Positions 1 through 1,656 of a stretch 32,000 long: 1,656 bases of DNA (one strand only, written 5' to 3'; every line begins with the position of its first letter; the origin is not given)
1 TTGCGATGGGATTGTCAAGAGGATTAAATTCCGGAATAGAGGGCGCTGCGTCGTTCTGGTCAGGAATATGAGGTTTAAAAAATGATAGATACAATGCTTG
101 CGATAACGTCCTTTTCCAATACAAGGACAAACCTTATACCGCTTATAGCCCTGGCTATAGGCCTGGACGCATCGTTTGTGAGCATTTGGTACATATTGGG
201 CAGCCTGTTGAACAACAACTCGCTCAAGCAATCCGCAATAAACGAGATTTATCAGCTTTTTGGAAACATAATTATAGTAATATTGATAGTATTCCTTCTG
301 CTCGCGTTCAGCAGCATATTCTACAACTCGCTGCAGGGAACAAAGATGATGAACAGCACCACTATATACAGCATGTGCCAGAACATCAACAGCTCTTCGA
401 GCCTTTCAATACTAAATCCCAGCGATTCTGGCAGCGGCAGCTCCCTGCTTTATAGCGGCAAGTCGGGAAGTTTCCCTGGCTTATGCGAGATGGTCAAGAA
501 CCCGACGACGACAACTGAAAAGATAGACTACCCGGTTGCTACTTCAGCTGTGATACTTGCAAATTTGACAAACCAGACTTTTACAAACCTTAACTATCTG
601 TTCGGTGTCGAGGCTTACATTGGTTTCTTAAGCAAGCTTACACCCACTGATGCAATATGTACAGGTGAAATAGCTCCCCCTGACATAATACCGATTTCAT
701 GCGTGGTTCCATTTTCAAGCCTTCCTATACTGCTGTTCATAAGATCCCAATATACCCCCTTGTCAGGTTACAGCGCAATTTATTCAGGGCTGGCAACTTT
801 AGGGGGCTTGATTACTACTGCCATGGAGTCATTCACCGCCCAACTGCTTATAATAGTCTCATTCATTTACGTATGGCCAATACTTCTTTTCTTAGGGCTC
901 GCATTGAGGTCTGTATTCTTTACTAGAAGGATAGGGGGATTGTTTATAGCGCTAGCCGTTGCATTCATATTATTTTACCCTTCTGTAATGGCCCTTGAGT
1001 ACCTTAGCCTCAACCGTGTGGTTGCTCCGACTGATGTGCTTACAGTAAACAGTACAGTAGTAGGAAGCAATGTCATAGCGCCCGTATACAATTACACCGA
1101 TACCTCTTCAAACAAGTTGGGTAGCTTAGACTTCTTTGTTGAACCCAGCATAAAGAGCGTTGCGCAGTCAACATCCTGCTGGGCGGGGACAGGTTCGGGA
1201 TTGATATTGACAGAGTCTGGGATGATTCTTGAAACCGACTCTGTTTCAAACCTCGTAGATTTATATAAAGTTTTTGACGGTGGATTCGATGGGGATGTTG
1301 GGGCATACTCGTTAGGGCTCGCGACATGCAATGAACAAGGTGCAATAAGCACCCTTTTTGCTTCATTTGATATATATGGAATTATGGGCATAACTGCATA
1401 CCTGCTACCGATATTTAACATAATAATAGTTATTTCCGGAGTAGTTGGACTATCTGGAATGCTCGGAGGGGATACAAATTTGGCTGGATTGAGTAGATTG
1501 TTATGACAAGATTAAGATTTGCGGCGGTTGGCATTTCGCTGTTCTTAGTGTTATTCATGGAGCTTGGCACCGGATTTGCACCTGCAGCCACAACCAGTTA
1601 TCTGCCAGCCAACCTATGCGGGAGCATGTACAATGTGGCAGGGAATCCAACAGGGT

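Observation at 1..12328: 12-kb translationally coupled cluster: candidate uncharacterised envelope translocation machine built around one VirB4-like ATPase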

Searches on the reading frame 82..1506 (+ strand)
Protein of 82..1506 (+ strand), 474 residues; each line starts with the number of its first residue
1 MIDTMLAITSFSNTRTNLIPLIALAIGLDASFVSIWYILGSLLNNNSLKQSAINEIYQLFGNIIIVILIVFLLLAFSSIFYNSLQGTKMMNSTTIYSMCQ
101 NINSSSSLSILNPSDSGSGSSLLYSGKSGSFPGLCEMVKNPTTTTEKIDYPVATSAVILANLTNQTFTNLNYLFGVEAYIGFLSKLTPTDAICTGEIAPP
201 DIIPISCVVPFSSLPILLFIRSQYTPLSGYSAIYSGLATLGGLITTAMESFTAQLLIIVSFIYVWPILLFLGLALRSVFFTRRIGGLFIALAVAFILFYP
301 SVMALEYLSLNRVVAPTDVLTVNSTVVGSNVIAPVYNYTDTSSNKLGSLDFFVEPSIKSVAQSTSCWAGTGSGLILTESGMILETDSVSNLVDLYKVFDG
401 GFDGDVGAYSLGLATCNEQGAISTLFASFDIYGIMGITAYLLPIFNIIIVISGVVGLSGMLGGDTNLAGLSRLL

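Call 4: search_protein_families(library=pfam, proteins=[window:82-1506:+], max_evalue=0.1)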
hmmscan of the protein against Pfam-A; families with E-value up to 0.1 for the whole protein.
window:82-1506:+ (474 aa): 0 families

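Call 5: search_protein_families(library=ncbifam, proteins=[window:82-1506:+], max_evalue=0.1)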
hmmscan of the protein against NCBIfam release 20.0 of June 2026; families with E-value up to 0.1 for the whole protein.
window:82-1506:+ (474 aa): 0 families

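Call 8: find_encoding_contigs(protein=window:82-1506:+, flank=10000, max_places=6)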
Protein window:82-1506:+ (474 aa): 6 contigs read that carry it; 3 places shown.
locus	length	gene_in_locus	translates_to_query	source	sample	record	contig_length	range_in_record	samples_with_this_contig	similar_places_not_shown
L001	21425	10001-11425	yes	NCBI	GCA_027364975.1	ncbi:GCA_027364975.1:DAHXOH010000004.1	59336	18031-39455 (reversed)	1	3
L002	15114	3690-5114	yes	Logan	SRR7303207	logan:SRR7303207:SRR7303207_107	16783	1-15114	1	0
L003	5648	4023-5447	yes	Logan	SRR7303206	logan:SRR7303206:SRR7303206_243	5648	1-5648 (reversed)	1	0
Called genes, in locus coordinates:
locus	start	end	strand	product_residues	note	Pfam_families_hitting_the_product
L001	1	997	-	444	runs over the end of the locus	-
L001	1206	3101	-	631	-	PF03485:Arg_tRNA_synt_N, PF00750:tRNA-synt_1d, PF05746:DALR_1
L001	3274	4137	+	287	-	-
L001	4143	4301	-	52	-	PF03911:Sec61_beta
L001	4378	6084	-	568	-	PF02543:Carbam_trans_N, PF16861:Carbam_trans_C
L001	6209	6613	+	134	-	-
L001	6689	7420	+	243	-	-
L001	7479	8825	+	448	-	-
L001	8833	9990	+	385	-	-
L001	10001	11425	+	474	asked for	-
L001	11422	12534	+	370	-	-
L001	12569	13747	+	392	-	-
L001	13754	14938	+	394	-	-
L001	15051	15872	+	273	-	-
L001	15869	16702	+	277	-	-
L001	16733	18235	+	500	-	PF01935:DUF87, PF19044:P-loop_TraG (faint), PF12846:AAA_10 (weak)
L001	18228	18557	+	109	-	-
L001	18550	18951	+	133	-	-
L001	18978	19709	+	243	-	-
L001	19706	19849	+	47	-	-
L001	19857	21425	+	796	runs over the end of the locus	-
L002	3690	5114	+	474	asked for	-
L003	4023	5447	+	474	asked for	-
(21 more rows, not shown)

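Call 38: search_protein_families(library=pfam, proteins=[L001:6209-6610:+, L001:6689-7417:+, L001:7479-8822:+, L001:8833-9987:+], max_evalue=10)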
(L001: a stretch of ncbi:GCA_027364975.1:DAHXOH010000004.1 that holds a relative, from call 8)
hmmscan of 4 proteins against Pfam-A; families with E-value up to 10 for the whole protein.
L001:6209-6610:+ (134 aa): 6 families
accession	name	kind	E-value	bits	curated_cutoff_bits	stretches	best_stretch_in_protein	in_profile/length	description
PF13631.11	Cytochrom_B_N_2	-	0.054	13.9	27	1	54-127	17-85/169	Cytochrome b(N-terminal)/b6/petB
PF04123.18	DUF373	-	0.12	12.2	28.3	1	17-123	213-320/335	Domain of unknown function (DUF373)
PF11511.13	RhodobacterPufX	-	1.9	8.6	25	1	64-90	33-57/67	Intrinsic membrane protein PufX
PF12963.12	DUF3852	-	2.1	9.2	25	1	21-108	3-96/107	Protein of unknown function (DUF3852)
PF13903.11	Claudin_2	-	2.6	8.2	29.1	1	49-109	79-137/192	PMP-22/EMP/MP20/Claudin tight junction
PF23997.1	DUF7315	-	2.9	8.8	27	1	29-84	22-86/102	Domain of unknown function (DUF7315)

L001:6689-7417:+ (243 aa): 0 families

L001:7479-8822:+ (448 aa): 0 families

L001:8833-9987:+ (385 aa): 4 families
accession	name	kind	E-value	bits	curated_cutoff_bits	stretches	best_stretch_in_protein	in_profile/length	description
PF11921.14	DUF3439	-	0.0076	16.7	27.1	1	282-351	34-103/122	Domain of unknown function (DUF3439)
PF16432.10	DUF5029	-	0.12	12.4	25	1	116-167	153-207/211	Domain of unknown function (DUF5029)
PF25810.1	TMEM218_N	-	0.79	10.2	27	1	27-77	7-56/60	Transmembrane protein 218, N-terminal domain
PF06570.16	DUF1129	-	9.7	6.2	29.1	1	19-65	146-191/207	Protein of unknown function (DUF1129)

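Call 64: find_related_loci(query=A8, collection=metagenome_contigs, flank=10000)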
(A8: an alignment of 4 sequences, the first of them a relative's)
Query A8 (134 aa) in metagenome_contigs; peptide patterns used: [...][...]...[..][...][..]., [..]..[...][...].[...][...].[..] (x = any residue, [..] = any of these).
107 stretches matched a pattern; 29 encode a relative of the query (tblastn E <= 1e-3); 28 distinct loci.
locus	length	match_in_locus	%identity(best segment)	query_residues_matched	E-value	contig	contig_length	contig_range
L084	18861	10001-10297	48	33-134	3e-26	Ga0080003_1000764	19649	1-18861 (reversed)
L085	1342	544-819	50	33-124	5e-26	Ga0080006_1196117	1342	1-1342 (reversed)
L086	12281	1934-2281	46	16-134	8e-25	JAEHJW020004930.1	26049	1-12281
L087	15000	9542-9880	45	22-133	2e-22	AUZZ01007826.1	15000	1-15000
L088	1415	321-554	51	47-124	1e-21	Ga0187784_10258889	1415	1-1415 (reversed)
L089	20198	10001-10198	59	56-121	2e-21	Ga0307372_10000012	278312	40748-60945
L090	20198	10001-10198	59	56-121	2e-21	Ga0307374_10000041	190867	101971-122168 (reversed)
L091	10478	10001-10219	55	49-121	2e-21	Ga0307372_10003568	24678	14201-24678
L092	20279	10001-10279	45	36-132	5e-21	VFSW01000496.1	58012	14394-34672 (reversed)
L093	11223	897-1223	43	22-128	1e-20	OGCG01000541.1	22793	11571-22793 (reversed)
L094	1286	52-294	46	41-121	9e-21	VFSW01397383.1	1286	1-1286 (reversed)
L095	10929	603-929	42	22-128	1e-20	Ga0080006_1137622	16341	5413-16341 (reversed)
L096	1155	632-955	43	11-118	3e-19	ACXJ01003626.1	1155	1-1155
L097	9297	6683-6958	50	33-124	6e-18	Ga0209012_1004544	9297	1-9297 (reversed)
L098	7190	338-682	46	20-133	1e-17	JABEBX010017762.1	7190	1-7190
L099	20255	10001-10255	52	49-133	9e-18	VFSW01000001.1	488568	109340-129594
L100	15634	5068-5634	40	40-134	9e-19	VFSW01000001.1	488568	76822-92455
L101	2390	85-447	45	21-134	5e-16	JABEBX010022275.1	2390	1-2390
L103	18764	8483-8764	33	41-134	2e-14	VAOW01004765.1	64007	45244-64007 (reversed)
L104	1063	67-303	49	49-127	1e-14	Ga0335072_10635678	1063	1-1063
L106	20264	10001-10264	43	36-123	4e-14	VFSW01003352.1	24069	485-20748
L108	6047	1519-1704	52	60-121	1e-12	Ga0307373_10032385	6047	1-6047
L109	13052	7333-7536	41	53-118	2e-11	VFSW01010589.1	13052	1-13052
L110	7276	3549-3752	43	53-118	5e-11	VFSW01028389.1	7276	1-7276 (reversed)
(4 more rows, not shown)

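Call 68: search_protein_families(library=pfam, proteins=[L092:532-3174:+, L092:3626-7081:+, L092:7213-9705:+, L100:8590-10620:+, L100:7156-8571:+, L100:5721-7148:+, L089:10333-12339:+, L108:166-2142:+, L109:7165-8349:+, L110:3165-4562:+], max_evalue=0.01)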
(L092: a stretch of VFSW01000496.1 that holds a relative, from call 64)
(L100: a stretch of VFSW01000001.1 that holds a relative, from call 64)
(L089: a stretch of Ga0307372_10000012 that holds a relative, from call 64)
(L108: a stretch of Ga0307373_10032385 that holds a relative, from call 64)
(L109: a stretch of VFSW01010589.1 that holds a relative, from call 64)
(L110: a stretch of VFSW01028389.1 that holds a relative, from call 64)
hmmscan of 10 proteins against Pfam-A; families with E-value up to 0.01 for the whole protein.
L092:532-3174:+ (881 aa): 0 families

L092:3626-7081:+ (1152 aa): 0 families

L092:7213-9705:+ (831 aa): 0 families

L100:8590-10620:+ (677 aa): 0 families

L100:7156-8571:+ (472 aa): 0 families

L100:5721-7148:+ (476 aa): 0 families

L089:10333-12339:+ (669 aa): 4 families
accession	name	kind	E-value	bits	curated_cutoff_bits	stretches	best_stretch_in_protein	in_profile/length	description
PF05506.17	PLipase_C_C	-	2.4e-05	25.6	24.4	0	577-634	14-67/80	Bacterial phospholipase C, C-terminal domain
PF04234.18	CopC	-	0.00028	22.3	23.3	1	88-146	33-92/92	CopC domain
PF16403.11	Bact_surface_Ig-like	-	0.00088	19.7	27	0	119-146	44-71/71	Bacterial surface protein, Ig-like domain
PF01835.25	MG2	-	0.0031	18.3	32.8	0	598-665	29-96/96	MG2 domain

L108:166-2142:+ (659 aa): 4 families
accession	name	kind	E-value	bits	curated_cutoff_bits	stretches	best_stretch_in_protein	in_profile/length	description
PF05506.17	PLipase_C_C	-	3.4e-05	25.1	24.4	0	42-87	21-72/80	Bacterial phospholipase C, C-terminal domain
PF01835.25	MG2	-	7.5e-05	23.5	32.8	0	592-655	33-96/96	MG2 domain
PF01105.29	EMP24_GP25L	-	0.0031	18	25.9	0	63-137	22-98/182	emp24/gp25L/p24 family/GOLD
PF17963.7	Big_9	-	0.0042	18.4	23.6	1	576-653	14-88/89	Bacterial Ig domain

L109:7165-8349:+ (395 aa): 0 families

L110:3165-4562:+ (466 aa): 0 families

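Call 71: search_protein_families(library=pfam, alignment_id=A9, max_evalue=10)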
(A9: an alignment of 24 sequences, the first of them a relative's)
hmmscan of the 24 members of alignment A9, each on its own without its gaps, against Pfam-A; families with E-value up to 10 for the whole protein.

A. member 1, L001:6209-6610:+ (134 aa): 6 families
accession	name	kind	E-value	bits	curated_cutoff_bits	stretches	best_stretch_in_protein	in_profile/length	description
PF13631.11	Cytochrom_B_N_2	-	0.054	13.9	27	1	54-127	17-85/169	Cytochrome b(N-terminal)/b6/petB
PF04123.18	DUF373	-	0.12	12.2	28.3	1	17-123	213-320/335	Domain of unknown function (DUF373)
PF11511.13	RhodobacterPufX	-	1.9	8.6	25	1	64-90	33-57/67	Intrinsic membrane protein PufX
PF12963.12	DUF3852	-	2.1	9.2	25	1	21-108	3-96/107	Protein of unknown function (DUF3852)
PF13903.11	Claudin_2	-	2.6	8.2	29.1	1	49-109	79-137/192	PMP-22/EMP/MP20/Claudin tight junction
PF23997.1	DUF7315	-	2.9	8.8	27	1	29-84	22-86/102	Domain of unknown function (DUF7315)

B. families by the number of members that match (of 24 scanned): 43 families (the first 25 are shown)
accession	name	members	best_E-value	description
PF04956.18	TrbC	10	2.8e-07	TrbC/VIRB2 pilin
PF13903.11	Claudin_2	9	0.043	PMP-22/EMP/MP20/Claudin tight junction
PF18895.5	T4SS_pilin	7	0.015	Type IV secretion system pilin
PF25259.1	DUF7860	7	0.033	Family of unknown function (DUF7860)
PF21844.1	DUF6903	3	0.039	Family of unknown function (DUF6903)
PF14143.11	YrhC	3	2.1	YrhC-like protein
PF04138.20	GtrA_DPMS_TM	2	0.01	GtrA/DPMS, transmembrane domain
PF19609.4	DUF6114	2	0.011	Family of unknown function (DUF6114)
PF07444.16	Ycf66_N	2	0.016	Ycf66 protein N-terminus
PF12732.12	YtxH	2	0.4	YtxH-like protein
PF23997.1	DUF7315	2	0.41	Domain of unknown function (DUF7315)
PF08592.16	Anthrone_oxy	2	1.1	Anthrone oxygenase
PF00854.27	PTR2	2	1.2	POT family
PF05767.17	Pox_A14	2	4.1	Poxvirus virion envelope protein A14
PF07415.16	Herpes_LMP2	1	0.00065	Gammaherpesvirus latent membrane protein (LMP2) protein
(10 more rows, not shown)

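Call 72: search_solved_structures(query=A9, max_evalue=10, show_alignments=2)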
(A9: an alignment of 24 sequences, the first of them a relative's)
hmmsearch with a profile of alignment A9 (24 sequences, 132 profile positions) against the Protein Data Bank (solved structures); distinct sequences matched with E-value up to 10: 3.
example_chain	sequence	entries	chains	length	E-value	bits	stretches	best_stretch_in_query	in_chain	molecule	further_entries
8eoi_K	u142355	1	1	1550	0.051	16.7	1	8-93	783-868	Voltage-dependent L-type calcium channel subunit alpha-1C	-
8fhs_A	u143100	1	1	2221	0.078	16.1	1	8-93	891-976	Voltage-dependent L-type calcium channel subunit alpha-1C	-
3nrh_A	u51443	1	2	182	2.2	11.5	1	33-66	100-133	uncharacterized protein BF1032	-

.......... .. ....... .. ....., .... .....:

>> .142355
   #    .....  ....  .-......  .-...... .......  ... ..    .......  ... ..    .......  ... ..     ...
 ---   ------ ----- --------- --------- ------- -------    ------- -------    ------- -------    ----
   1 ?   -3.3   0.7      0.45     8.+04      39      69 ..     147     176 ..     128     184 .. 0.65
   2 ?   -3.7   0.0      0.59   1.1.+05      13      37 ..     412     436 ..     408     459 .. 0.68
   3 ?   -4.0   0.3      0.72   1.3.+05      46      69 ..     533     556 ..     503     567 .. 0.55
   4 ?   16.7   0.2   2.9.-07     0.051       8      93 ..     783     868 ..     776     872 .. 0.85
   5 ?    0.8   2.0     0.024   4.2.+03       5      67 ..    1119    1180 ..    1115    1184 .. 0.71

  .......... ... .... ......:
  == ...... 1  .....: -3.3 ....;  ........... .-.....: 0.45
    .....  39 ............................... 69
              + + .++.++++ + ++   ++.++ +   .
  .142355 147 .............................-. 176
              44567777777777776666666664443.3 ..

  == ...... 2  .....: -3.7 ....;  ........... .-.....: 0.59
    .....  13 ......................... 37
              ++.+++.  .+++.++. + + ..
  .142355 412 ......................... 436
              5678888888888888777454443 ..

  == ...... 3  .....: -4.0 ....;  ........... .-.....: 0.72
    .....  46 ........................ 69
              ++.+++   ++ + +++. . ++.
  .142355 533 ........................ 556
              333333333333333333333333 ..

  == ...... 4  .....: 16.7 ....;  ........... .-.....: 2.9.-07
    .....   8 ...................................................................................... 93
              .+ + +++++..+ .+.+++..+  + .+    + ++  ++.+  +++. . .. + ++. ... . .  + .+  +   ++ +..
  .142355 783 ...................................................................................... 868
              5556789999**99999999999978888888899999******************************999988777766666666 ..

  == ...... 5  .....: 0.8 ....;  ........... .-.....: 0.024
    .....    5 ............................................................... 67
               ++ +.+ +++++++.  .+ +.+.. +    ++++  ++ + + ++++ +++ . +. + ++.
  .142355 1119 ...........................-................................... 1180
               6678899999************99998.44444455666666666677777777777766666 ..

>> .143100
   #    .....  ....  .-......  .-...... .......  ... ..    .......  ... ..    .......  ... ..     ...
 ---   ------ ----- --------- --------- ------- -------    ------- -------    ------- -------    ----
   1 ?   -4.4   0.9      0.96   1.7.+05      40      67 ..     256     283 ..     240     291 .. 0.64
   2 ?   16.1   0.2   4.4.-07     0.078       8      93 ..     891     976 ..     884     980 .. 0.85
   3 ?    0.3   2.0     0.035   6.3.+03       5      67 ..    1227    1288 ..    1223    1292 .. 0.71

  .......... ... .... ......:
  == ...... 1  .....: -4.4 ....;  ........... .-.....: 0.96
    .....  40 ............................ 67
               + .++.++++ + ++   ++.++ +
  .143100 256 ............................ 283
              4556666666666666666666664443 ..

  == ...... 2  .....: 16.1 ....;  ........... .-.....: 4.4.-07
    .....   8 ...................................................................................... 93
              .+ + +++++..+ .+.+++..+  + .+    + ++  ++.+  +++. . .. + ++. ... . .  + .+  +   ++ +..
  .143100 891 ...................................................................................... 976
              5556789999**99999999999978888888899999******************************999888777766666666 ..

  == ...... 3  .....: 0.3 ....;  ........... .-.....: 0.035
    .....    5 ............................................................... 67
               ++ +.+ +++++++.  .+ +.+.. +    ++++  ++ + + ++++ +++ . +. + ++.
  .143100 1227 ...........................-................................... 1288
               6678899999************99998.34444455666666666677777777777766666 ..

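Call 73: search_protein_families(library=pfam, proteins=[L088:210-602:+, L092:9899-10300:+, L093:828-1253:+, L094:19-357:+, L096:617-1000:+, L098:296-685:+, L099:9818-10258:+, L100:10634-11119:+, L086:1874-2281:+, L087:9497-9886:+], max_evalue=0.1)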
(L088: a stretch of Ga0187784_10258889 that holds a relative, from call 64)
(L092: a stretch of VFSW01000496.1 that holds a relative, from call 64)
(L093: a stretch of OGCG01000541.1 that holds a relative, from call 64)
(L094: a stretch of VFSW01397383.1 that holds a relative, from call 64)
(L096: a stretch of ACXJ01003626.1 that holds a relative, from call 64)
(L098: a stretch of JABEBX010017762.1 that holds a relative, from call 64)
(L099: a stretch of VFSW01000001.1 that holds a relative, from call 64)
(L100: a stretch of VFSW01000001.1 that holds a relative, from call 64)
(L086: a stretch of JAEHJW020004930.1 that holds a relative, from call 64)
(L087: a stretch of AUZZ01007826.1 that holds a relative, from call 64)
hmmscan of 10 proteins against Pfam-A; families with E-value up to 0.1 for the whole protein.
L088:210-602:+ (131 aa): 2 families
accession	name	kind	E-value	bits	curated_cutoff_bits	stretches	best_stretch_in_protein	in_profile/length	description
PF04506.18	Rft-1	-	0.014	14.6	23.8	1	20-99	296-374/512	Rft protein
PF18895.5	T4SS_pilin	-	0.025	15.1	26.6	1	50-112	11-71/71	Type IV secretion system pilin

L092:9899-10300:+ (134 aa): 3 families
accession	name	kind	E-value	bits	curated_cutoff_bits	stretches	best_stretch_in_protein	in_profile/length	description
PF04956.18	TrbC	-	2.3e-05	24.9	27.9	1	15-114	9-96/98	TrbC/VIRB2 pilin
PF18895.5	T4SS_pilin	-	0.015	15.8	26.6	1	47-116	4-71/71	Type IV secretion system pilin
PF24093.1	DUF7377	-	0.029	14.8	27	1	12-65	38-88/110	Domain of unknown function (DUF7377)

L093:828-1253:+ (142 aa): 0 families

L094:19-357:+ (113 aa): 2 families
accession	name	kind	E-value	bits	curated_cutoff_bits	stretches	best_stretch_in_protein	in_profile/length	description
PF04956.18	TrbC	-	0.00012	22.7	27.9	1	2-90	20-96/98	TrbC/VIRB2 pilin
PF18895.5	T4SS_pilin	-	0.021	15.3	26.6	1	27-92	8-71/71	Type IV secretion system pilin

L096:617-1000:+ (128 aa): 1 family
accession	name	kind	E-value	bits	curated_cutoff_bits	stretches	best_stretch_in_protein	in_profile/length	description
PF04956.18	TrbC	-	0.016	15.9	27.9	1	13-114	7-96/98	TrbC/VIRB2 pilin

L098:296-685:+ (130 aa): 1 family
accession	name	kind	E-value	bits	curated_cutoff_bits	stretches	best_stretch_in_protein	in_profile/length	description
PF04956.18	TrbC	-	0.00023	21.8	27.9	1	12-117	6-98/98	TrbC/VIRB2 pilin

L099:9818-10258:+ (147 aa): 0 families

L100:10634-11119:+ (162 aa): 1 family
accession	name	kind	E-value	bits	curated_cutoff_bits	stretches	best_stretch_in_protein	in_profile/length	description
PF19609.4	DUF6114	-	0.011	16.8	27.9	1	33-104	33-104/106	Family of unknown function (DUF6114)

L086:1874-2281:+ (136 aa): 1 family
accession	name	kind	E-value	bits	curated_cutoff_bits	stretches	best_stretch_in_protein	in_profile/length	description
PF04956.18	TrbC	-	0.019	15.6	27.9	1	23-123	6-96/98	TrbC/VIRB2 pilin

L087:9497-9886:+ (130 aa): 2 families
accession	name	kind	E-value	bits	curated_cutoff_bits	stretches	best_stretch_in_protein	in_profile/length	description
PF07444.16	Ycf66_N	-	0.016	15.8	22.3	1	58-110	1-54/76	Ycf66 protein N-terminus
PF13903.11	Claudin_2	-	0.043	14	29.1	1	43-102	80-137/192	PMP-22/EMP/MP20/Claudin tight junction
